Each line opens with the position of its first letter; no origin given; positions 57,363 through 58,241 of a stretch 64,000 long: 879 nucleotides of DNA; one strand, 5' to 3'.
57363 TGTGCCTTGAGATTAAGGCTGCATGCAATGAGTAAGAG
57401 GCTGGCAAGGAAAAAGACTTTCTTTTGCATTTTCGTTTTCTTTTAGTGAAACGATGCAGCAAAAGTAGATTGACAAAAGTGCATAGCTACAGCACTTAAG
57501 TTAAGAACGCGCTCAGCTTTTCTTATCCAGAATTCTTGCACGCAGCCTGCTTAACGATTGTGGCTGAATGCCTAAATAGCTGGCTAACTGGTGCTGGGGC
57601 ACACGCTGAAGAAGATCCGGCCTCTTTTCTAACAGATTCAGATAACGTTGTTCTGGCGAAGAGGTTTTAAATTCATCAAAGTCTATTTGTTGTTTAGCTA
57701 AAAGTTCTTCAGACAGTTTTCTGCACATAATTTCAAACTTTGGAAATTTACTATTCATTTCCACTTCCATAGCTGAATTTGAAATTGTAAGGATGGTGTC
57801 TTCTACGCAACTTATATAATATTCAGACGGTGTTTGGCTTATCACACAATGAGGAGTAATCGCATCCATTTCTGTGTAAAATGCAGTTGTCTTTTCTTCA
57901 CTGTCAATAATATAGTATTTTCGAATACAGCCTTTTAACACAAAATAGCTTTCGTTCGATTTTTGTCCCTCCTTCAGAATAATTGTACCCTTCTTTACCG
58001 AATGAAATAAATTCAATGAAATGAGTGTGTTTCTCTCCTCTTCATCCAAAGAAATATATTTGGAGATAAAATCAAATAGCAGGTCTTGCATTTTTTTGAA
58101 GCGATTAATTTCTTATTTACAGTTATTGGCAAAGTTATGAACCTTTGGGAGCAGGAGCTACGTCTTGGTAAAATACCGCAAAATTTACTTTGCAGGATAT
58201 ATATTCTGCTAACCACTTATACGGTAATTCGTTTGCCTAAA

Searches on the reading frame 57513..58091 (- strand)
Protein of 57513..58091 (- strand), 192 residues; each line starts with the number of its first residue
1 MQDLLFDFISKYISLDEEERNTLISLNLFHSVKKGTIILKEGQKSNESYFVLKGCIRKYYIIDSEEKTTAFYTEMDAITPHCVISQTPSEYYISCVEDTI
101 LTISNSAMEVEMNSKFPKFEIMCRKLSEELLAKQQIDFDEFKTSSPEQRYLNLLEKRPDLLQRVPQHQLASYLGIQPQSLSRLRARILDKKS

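Call 77: search_protein_families(library=pfam, proteins=[window:57513-58091:-], max_evalue=0.001)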
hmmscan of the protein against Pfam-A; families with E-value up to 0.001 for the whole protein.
window:57513-58091:- (192 aa): 1 family
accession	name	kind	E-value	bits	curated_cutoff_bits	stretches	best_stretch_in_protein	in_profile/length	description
PF00027.35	cNMP_binding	-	3.1e-07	30.7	27.5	1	30-101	2-74/89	Cyclic nucleotide-binding domain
